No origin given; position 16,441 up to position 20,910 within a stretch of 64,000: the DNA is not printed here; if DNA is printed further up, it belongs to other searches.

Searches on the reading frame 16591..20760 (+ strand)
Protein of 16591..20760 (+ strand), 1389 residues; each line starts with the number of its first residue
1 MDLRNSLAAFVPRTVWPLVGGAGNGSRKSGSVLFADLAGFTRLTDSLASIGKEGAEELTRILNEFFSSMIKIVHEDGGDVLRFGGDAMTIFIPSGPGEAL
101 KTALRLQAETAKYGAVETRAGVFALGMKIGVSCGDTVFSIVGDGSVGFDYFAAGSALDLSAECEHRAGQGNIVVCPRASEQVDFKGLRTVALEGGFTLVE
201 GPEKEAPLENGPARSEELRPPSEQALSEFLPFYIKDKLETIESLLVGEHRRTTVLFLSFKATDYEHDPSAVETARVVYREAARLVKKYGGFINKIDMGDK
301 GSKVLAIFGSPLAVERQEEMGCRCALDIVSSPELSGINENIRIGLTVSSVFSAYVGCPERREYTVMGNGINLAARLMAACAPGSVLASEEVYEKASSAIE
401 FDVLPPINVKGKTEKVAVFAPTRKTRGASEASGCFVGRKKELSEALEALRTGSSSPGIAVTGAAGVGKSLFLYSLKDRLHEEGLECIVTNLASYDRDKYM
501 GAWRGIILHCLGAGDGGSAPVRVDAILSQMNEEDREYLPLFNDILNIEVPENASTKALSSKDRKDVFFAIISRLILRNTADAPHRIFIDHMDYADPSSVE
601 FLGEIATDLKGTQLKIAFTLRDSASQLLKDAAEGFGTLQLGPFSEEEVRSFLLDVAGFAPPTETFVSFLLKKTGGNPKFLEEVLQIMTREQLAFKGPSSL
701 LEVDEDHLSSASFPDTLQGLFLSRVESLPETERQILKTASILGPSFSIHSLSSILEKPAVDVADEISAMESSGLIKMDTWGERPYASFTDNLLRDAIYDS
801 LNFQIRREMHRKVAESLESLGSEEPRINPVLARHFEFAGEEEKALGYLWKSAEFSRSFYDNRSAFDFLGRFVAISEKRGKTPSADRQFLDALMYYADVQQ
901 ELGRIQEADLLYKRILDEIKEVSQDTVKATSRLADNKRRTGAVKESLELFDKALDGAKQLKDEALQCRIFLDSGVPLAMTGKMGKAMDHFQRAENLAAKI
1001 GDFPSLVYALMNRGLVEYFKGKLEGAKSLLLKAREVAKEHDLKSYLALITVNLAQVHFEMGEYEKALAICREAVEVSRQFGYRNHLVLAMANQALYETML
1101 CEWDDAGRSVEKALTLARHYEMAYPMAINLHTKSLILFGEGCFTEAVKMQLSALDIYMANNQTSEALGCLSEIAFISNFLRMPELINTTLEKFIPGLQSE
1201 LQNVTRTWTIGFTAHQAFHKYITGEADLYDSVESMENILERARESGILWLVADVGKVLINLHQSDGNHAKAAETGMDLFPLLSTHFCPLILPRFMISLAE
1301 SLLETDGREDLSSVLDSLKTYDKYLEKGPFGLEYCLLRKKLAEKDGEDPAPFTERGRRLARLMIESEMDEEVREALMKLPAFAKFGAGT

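Call 10: search_protein_families(library=pfam, proteins=[window:16591-20760:+], max_evalue=0.001)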
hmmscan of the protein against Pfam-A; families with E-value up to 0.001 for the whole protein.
window:16591-20760:+ (1389 aa): 10 families
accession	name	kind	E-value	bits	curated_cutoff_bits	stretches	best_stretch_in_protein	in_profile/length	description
PF00211.25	Guanylate_cyc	-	2.6e-19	70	21.9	2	31-185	10-158/183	Adenylate and Guanylate cyclase catalytic domain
PF13424.12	TPR_12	-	5.7e-18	65.3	30.1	2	1046-1118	2-76/77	Tetratricopeptide repeat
PF13191.12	AAA_16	-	1.4e-13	52.1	32.6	1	435-609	2-159/167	AAA ATPase domain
PF17874.7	TPR_MalT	-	1.8e-11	44.4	45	1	974-1127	47-201/336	MalT-like TPR region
PF13374.12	TPR_10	-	2.1e-08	34.3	27.5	1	1051-1079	6-34/42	Tetratricopeptide repeat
PF07719.23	TPR_2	-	5.1e-08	32.9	27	0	1052-1076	6-30/34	Tetratricopeptide repeat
PF00515.34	TPR_1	-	1.3e-06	28.4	27.8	1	1052-1078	6-32/34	Tetratricopeptide repeat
PF14559.12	TPR_19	-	0.00043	21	25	0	1049-1075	27-53/68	Tetratricopeptide repeat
PF13401.12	AAA_22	-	0.00077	20.2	27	0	458-619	8-121/130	AAA domain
PF13174.12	TPR_6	-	0.00099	20.1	26.3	0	890-917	1-28/33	Tetratricopeptide repeat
